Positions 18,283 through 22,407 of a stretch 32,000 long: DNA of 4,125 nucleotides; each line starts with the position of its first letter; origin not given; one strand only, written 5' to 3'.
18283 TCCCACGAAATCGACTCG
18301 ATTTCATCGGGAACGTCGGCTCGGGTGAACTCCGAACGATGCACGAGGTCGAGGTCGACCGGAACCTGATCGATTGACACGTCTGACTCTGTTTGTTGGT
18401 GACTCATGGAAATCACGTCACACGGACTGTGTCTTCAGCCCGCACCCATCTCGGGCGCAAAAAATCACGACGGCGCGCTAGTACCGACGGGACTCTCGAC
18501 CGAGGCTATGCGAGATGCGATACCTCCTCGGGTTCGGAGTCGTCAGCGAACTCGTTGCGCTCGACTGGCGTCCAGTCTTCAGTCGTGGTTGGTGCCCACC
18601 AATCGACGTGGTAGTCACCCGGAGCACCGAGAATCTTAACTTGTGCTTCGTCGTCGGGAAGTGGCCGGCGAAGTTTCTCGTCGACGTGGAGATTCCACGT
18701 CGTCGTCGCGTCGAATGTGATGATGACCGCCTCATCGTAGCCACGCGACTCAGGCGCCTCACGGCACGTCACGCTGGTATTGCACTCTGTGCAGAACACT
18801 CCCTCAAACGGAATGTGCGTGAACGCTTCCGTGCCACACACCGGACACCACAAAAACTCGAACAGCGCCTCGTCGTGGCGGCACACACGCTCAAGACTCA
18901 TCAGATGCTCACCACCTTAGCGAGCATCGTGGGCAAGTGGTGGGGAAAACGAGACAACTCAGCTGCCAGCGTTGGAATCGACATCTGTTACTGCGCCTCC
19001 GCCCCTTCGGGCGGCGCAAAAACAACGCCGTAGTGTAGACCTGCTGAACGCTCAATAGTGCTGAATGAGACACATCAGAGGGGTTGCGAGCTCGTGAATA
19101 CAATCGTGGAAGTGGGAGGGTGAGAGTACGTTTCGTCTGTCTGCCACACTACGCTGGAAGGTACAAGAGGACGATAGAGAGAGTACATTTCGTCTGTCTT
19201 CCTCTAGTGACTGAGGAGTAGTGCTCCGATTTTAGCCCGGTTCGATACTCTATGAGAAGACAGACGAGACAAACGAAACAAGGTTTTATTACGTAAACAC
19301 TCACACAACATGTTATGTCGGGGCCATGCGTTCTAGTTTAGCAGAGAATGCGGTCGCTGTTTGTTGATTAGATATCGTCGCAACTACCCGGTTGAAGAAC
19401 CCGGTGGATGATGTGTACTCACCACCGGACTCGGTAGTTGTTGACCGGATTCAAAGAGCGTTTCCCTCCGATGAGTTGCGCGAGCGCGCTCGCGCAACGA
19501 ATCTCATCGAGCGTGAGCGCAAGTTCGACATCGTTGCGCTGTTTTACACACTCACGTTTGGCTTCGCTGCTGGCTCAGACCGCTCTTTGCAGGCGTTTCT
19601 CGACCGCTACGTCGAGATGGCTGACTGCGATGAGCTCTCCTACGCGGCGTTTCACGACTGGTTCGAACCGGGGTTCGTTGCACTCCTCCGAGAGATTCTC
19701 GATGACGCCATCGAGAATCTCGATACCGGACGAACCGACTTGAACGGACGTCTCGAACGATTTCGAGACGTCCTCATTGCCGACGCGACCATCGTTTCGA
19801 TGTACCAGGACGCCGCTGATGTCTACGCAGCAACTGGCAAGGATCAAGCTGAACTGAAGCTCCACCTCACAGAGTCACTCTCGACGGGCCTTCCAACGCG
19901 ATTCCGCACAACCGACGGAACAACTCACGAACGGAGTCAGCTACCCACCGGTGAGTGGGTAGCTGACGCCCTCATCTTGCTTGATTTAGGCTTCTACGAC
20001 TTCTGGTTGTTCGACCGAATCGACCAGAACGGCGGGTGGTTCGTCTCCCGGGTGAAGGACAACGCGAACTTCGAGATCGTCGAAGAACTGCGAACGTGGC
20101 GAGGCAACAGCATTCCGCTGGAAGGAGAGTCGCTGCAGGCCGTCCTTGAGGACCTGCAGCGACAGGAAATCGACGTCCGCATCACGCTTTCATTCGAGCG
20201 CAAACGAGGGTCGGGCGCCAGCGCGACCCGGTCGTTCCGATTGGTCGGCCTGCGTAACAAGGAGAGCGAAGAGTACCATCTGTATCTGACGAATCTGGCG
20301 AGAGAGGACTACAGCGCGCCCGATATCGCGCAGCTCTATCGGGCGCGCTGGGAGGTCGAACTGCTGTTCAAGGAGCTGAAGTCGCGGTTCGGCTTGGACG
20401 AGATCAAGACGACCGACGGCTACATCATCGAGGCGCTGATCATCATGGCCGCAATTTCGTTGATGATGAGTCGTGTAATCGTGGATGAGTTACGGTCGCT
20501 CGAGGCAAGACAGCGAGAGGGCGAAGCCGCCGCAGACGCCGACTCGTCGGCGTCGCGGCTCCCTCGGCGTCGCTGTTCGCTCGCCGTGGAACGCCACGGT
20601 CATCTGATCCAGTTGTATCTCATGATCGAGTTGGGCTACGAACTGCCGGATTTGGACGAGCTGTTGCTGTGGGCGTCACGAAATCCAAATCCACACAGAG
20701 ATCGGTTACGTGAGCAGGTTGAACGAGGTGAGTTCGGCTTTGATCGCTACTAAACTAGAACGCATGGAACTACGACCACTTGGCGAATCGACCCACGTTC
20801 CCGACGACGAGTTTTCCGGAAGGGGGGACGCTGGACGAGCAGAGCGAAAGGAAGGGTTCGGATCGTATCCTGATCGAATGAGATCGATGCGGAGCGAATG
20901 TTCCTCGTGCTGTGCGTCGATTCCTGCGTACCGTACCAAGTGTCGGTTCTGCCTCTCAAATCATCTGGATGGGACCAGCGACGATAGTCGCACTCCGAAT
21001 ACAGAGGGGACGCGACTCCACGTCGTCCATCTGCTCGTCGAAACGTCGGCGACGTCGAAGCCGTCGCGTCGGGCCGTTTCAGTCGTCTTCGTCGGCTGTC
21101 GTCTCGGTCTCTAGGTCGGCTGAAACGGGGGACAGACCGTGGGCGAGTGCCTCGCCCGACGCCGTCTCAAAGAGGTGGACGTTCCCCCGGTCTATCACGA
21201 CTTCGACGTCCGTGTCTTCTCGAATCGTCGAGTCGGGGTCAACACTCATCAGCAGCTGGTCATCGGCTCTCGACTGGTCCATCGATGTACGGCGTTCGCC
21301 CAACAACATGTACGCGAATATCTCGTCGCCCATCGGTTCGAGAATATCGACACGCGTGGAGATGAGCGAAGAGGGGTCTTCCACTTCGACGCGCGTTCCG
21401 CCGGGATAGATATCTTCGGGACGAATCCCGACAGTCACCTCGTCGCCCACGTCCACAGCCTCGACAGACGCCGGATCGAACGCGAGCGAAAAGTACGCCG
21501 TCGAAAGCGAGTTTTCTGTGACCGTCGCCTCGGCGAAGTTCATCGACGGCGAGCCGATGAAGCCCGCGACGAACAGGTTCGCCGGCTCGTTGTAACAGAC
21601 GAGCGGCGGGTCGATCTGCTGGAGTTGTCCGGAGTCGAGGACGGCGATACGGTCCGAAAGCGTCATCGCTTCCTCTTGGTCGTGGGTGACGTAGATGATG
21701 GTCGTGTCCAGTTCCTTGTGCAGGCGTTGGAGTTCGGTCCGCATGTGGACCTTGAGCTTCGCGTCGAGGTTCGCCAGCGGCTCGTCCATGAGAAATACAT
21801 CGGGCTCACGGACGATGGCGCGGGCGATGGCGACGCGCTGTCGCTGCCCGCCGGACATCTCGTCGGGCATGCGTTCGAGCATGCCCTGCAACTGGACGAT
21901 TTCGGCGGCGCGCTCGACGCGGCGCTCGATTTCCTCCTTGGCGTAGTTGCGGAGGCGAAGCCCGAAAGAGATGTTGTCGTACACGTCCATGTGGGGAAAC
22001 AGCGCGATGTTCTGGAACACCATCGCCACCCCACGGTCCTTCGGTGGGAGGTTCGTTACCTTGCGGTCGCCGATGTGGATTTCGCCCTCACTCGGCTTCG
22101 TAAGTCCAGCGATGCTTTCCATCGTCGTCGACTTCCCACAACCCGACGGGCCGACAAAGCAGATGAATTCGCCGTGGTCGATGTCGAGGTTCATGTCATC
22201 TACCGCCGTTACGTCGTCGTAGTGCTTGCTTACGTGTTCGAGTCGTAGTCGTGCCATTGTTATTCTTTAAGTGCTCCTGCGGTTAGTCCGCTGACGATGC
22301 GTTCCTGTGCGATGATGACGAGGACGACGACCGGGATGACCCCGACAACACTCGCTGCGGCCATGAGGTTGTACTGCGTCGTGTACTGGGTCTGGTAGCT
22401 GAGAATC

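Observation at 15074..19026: Five copies of a conserved T-run plus GC-hairpin motif precede genes of the leftward block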

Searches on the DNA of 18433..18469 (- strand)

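Call 45: build_rna_model(alignment_id=A1, structure=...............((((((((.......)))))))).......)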
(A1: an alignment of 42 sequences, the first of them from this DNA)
Model R1 built from alignment A1 (42 sequences, 45 columns); structure: as given.
model positions 40; base pairs 8; branch points 0; effective number of sequences 42; information 0.669 bits per position. Calibrated on 0.2 Mb of random sequence (short: E-values are rough).
structure used (alignment columns):
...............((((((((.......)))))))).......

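Call 46: search_with_rna_model(model_id=R1, source=window, filters=off, max_evalue=10)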
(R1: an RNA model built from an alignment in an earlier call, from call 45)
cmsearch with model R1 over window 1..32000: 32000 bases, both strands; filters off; matches with E-value up to 10: 19.
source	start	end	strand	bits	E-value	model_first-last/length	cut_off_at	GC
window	18021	18060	-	36.8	1.5e-07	1-40/40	no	0.65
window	18431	18470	-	31.6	3e-06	1-40/40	no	0.57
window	15073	15112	-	31.2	3.7e-06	1-40/40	no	0.65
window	16070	16109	-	23.9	0.00026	1-40/40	no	0.62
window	18988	19027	-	22.6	0.00055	1-40/40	no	0.65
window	8483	8522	+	13.1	0.14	1-40/40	no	0.62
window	9362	9401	+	12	0.26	1-40/40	no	0.52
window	20124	20175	-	8.1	2.5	1-40/40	no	0.63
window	25715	25752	-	7.2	4.1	1-40/40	no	0.68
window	15234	15248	+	7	4.7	17-31/40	no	0.73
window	6911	6953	+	6.9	4.9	1-40/40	no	0.7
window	12266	12313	-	6.7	5.6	1-40/40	no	0.58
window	11472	11516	+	6.6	5.8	1-40/40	no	0.47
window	9594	9621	+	6.5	6.3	1-40/40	no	0.36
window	1210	1234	-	6.4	6.7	1-40/40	no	0.48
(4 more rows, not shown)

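Call 47: search_with_rna_model(model_id=R1, sources=[L001, L002, L003, L004, L005, L006, L007, L008, L009, L010, L011, L012, L013, L014, L015, L016, L017, L018, L019, L020, L021, L022, L023, L024, L025, L026, L027, L028, L029, L030, L031, L032, L033, L034, L035, L036, window], max_evalue=0.1, make_alignment=true)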
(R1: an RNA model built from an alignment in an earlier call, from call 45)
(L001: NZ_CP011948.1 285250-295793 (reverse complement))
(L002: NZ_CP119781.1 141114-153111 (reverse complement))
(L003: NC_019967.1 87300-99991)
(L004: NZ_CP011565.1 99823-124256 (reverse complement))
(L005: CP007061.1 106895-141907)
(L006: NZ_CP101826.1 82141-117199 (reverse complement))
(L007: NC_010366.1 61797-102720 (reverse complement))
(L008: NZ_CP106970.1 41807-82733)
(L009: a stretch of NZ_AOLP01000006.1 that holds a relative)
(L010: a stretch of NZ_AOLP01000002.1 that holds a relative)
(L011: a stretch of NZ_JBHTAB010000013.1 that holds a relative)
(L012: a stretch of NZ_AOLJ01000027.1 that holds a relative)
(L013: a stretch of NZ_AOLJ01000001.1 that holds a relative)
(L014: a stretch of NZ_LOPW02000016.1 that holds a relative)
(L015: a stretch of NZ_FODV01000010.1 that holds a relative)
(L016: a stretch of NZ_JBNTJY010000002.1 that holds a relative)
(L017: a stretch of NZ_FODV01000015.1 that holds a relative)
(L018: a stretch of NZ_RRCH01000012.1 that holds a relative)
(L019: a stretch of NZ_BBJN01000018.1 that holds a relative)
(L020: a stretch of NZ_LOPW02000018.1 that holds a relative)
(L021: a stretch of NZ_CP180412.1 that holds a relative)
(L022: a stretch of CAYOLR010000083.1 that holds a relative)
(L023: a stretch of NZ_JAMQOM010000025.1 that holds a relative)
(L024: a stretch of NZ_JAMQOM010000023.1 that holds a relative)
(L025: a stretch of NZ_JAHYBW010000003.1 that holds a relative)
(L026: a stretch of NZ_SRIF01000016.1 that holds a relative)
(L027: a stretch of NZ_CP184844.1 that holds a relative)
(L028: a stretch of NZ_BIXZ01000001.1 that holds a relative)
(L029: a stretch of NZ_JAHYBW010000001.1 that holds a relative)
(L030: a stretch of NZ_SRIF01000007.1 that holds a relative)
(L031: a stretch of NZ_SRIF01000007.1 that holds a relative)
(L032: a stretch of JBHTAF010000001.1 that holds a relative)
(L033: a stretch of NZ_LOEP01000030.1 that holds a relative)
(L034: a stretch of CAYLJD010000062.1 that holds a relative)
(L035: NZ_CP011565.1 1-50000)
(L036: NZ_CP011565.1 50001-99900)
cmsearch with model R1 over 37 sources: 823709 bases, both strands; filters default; matches with E-value up to 0.1: 152.
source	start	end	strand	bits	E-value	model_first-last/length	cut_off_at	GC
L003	10010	10049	-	38.8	1.2e-06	1-40/40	no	0.7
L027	9939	9978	+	37.7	2.2e-06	1-40/40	no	0.68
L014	9936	9975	+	37.6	2.4e-06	1-40/40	no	0.7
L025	9940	9979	+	37.5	2.5e-06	1-40/40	no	0.6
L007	14326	14365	+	36.9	3.5e-06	1-40/40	no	0.65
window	18021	18060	-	36.8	3.8e-06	1-40/40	no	0.65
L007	19922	19961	+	36.6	4.2e-06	1-40/40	no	0.65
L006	19617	19656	-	35.8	6.6e-06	1-40/40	no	0.7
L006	15888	15927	-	35.8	6.8e-06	1-40/40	no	0.68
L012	9936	9975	+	35.7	7.3e-06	1-40/40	no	0.68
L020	9936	9975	+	35.7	7.3e-06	1-40/40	no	0.68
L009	9936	9975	+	35.2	9.8e-06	1-40/40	no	0.65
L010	482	521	+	35.2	9.8e-06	1-40/40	no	0.65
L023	1812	1851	+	35.1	1e-05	1-40/40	no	0.6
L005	21030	21069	-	35.1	1e-05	1-40/40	no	0.7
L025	11754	11793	+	35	1.1e-05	1-40/40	no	0.6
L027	2102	2141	+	34.8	1.2e-05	1-40/40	no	0.62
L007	17608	17647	+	34.8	1.2e-05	1-40/40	no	0.73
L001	6889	6928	-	34.6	1.3e-05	1-40/40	no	0.7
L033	9936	9975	+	34.6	1.3e-05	1-40/40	no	0.7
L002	8965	9004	-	34.5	1.4e-05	1-40/40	no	0.68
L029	11753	11792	+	34.4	1.5e-05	1-40/40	no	0.6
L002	7535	7574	-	34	1.9e-05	1-40/40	no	0.68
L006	21077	21116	-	34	1.9e-05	1-40/40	no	0.7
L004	15080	15119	-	34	2e-05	1-40/40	no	0.68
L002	4943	4982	-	33.9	2e-05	1-40/40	no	0.68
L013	9932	9971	+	33.9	2.1e-05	1-40/40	no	0.62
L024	9941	9980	+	33.7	2.3e-05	1-40/40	no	0.62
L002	6435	6474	-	33.5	2.6e-05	1-40/40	no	0.7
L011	9932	9971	+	33.4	2.7e-05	1-40/40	no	0.62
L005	18805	18844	-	33.2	3.1e-05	1-40/40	no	0.65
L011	9522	9561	+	33.1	3.2e-05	1-40/40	no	0.6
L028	9942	9981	+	32.8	3.8e-05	1-40/40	no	0.65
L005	15891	15930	-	32.7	4.1e-05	1-40/40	no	0.7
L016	9922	9961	+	32.7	4.1e-05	1-40/40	no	0.7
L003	4942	4981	-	32.6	4.4e-05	1-40/40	no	0.68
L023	4388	4427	+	32.6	4.4e-05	1-40/40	no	0.65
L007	13702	13741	+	32.4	4.8e-05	1-40/40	no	0.68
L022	118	157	+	32.3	5e-05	1-40/40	no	0.8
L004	8674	8713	-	32.2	5.4e-05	1-40/40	no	0.7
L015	9936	9975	+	32.2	5.5e-05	1-40/40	no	0.65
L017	1743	1782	+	32.2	5.5e-05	1-40/40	no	0.65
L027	11283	11322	+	32.1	5.7e-05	1-40/40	no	0.7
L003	8260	8299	-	32.1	5.9e-05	1-40/40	no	0.68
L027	13826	13865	+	32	6.1e-05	1-40/40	no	0.68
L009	9525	9564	+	31.7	7.4e-05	1-40/40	no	0.57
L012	9526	9565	+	31.7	7.4e-05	1-40/40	no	0.57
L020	9525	9564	+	31.7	7.4e-05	1-40/40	no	0.57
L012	9429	9468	+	31.6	7.7e-05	1-40/40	no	0.59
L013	9521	9560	+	31.6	7.8e-05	1-40/40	no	0.57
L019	9922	9961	+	31.4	8.5e-05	1-40/40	no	0.6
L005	6389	6428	+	31.4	8.5e-05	1-40/40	no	0.73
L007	15890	15929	+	31.1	0.0001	1-40/40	no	0.55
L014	9526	9565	+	31.1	0.0001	1-40/40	no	0.57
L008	19522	19561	+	31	0.00011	1-40/40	no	0.57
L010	71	110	+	31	0.00011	1-40/40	no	0.57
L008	19932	19971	+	31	0.00011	1-40/40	no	0.62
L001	7299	7338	-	31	0.00011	1-40/40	no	0.55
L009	12449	12488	+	30.9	0.00012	1-40/40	no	0.73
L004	6965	7004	-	30.6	0.00014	1-40/40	no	0.62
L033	11945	11984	+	30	0.0002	1-40/40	no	0.68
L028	11754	11793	+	29.8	0.00022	1-40/40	no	0.6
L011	12886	12925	+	29.3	0.00029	1-40/40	no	0.65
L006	22323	22362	-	29.3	0.00029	1-40/40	no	0.7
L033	9526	9565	+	29.3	0.0003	1-40/40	no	0.55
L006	22755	22794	-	28.9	0.00037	1-40/40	no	0.75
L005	17705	17744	-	28.8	0.00039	1-40/40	no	0.73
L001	3941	3980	-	28.7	0.00041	1-40/40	no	0.7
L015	8946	8985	+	28.7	0.00042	1-40/40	no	0.55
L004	18426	18465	-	28.6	0.00043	1-40/40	no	0.57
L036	37315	37354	+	28.6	0.00044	1-40/40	no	0.57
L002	11831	11870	-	28.3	0.00053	1-40/40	no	0.68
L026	9876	9915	+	28.2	0.00055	1-40/40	no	0.7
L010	2491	2530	+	28.1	0.00057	1-40/40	no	0.73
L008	25910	25949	+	28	0.00061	1-40/40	no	0.5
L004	16058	16097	-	28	0.00061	1-40/40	no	0.55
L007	20986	21025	+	28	0.00061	1-40/40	no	0.62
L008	22457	22496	+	28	0.00063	1-40/40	no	0.65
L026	14342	14381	+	27.7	0.00073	1-40/40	no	0.68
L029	9939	9978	+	27.5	0.00083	1-40/40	no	0.62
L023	6602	6641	+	27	0.0011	1-40/40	no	0.65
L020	18385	18424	+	26.9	0.0012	1-40/40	no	0.57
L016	8546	8585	+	26.5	0.0014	1-40/40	no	0.65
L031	9874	9915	+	26.1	0.0019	1-40/40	no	0.71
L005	14826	14865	-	25.9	0.0021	1-40/40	no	0.65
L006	34611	34650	-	25.4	0.0027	1-40/40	no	0.57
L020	8089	8128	+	25.4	0.0028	1-40/40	no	0.7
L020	17385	17424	+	25.3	0.003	1-40/40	no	0.62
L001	8673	8712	-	25.3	0.003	1-40/40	no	0.73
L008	17910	17949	+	25.3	0.003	1-40/40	no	0.73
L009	7912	7951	+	25.3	0.003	1-40/40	no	0.73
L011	8088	8127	+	25.3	0.003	1-40/40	no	0.73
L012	7089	7128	+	25.3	0.003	1-40/40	no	0.73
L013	7808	7847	+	25.3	0.003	1-40/40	no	0.73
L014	7918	7957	+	25.3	0.003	1-40/40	no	0.73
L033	6699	6738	+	25.3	0.003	1-40/40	no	0.73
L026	19937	19976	+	24.9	0.0037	1-40/40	no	0.57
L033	8969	9008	+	24.9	0.0038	1-40/40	no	0.62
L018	2967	3006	+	24.8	0.004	1-40/40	no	0.68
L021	9926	9965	+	24.7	0.0041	1-40/40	no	0.68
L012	19175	19214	+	24.4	0.0051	1-40/40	no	0.68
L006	26817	26856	-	24.4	0.0051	1-40/40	no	0.52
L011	11889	11928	+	24.3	0.0052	1-40/40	no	0.6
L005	20062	20098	-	24.2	0.0055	1-40/40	no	0.65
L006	12871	12910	-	24.1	0.006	1-40/40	no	0.65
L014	10996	11035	+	24.1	0.006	1-40/40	no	0.65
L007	18424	18464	+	24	0.0065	1-40/40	no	0.63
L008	21462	21501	+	23.9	0.0066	1-40/40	no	0.65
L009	11462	11501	+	23.9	0.0066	1-40/40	no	0.65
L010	1493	1532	+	23.9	0.0066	1-40/40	no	0.62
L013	11588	11627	+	23.9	0.0066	1-40/40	no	0.62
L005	7614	7653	+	23.9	0.0067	1-40/40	no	0.65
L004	11928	11967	-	23.9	0.0067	1-40/40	no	0.55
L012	18109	18148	+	23.9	0.0067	1-40/40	no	0.6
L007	19500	19539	+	23.9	0.0068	1-40/40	no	0.65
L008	25424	25463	+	23.8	0.007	1-40/40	no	0.57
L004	14459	14496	-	23.7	0.0076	1-40/40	no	0.63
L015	342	381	+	23.2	0.0099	1-40/40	no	0.57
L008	18966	19005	+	23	0.011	1-40/40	no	0.62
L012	9379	9418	+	23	0.011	1-40/40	no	0.62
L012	9476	9515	+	23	0.011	1-40/40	no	0.62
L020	8968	9007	+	23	0.011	1-40/40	no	0.6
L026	13554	13593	+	23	0.012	1-40/40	no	0.57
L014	8970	9009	+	22.8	0.012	1-40/40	no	0.62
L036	41474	41513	-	22.8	0.013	1-40/40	no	0.68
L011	8966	9005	+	22.4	0.016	1-40/40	no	0.6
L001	4935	4974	-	22.4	0.016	1-40/40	no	0.6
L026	19606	19645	+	22.4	0.016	1-40/40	no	0.65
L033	10949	10988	+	22.2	0.017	1-40/40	no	0.62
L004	12204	12243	-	22.2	0.018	1-40/40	no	0.62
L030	9877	9915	+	22.1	0.02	1-40/40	no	0.72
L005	21516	21555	-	21.9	0.021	1-40/40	no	0.55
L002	5362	5401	-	21.9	0.021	1-40/40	no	0.68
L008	2752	2791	+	21.8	0.023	1-40/40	no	0.77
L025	13338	13376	+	21.5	0.026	1-40/40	no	0.67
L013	8862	8901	+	21.5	0.027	1-40/40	no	0.64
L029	13235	13274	+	21.4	0.029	1-40/40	no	0.65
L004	7604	7643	-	21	0.035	1-40/40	no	0.6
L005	4990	5029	-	21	0.036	1-40/40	no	0.68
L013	8964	9003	+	20.7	0.042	1-40/40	no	0.6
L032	9923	9962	+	20.6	0.045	1-40/40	no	0.65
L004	5898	5937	-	20.5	0.048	1-40/40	no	0.62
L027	1624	1661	+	20.2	0.056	1-40/40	no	0.55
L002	6759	6798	-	20.1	0.062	1-40/40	no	0.52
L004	15590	15629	-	20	0.064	1-40/40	no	0.57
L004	8998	9037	-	19.5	0.085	1-40/40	no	0.65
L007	15614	15654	+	19.3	0.095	1-40/40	no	0.61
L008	11500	11539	+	19.3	0.096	1-40/40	no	0.68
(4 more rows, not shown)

Alignment A2: 150 matches aligned to the model, 45 columns, each read 5' to 3' on its own strand. Consensus structure (alignment columns), stored with it:
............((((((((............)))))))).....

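Call 67: search_with_rna_model(model_id=R1, sources=[L037, L038, L039, L040, L041], max_evalue=1, show_alignments=3)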
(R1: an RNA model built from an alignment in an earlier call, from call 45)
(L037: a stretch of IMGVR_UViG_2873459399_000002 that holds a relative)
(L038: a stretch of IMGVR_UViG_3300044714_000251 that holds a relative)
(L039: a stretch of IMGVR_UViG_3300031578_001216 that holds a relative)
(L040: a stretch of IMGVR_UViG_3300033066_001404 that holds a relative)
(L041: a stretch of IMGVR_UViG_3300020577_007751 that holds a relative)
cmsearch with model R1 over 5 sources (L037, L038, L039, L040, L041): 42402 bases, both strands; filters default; matches with E-value up to 1: 7.
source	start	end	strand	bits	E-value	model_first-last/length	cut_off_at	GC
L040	4896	4935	-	16.3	0.028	1-40/40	no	0.68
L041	5681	5720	+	16.3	0.028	1-40/40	no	0.68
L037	254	276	+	16.1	0.031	13-35/40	no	0.78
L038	62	78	-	14.6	0.077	16-32/40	no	0.76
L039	1156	1172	-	13.8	0.12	16-32/40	no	0.82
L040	10055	10094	+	11.8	0.39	1-40/40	no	0.82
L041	593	632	-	11.8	0.39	1-40/40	no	0.82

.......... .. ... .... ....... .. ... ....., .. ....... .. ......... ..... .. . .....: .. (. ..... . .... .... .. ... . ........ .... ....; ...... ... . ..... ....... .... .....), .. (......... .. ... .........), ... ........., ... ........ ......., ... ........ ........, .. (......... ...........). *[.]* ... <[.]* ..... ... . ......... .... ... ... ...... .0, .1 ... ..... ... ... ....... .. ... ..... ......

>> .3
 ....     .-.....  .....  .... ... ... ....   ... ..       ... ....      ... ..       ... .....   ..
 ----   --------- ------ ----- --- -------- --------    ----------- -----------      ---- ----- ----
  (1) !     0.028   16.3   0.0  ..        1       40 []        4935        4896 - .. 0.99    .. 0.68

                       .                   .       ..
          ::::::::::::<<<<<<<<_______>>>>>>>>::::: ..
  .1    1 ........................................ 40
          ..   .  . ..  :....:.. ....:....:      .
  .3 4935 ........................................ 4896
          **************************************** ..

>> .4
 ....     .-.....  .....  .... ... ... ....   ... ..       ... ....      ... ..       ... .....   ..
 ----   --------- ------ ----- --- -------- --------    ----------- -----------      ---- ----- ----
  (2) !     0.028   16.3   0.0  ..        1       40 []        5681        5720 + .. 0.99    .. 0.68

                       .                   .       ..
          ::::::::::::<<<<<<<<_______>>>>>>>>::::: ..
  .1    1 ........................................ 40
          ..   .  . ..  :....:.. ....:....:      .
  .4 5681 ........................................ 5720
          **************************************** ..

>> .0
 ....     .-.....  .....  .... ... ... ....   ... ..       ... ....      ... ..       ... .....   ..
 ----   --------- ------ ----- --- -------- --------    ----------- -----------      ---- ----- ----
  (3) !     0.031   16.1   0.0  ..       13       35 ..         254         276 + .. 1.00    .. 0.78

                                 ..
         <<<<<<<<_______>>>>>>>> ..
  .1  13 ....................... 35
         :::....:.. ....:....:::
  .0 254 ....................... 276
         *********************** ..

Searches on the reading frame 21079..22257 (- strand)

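Call 56: search_protein_families(library=pfam, proteins=[window:21079-22257:-], max_evalue=0.001)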
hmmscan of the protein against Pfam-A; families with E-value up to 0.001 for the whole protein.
window:21079-22257:- (392 aa): 5 families
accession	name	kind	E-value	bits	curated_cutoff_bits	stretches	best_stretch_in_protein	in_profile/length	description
PF00005.33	ABC_tran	-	4.6e-35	121.6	25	1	20-162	2-137/137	ABC transporter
PF17912.7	OB_MalK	-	7.3e-12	46.4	27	1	235-283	1-53/53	MalK OB fold domain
PF02463.25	SMC_N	-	3.9e-06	26.9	40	1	29-199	24-204/220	RecF/RecN/SMC N terminal domain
PF13304.12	AAA_21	-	2.2e-05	25.1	27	0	131-194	235-300/304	AAA domain, putative AbiEii toxin, Type IV TA system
PF08402.16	TOBE_2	-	0.00059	20.3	21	0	276-363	1-76/76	TOBE domain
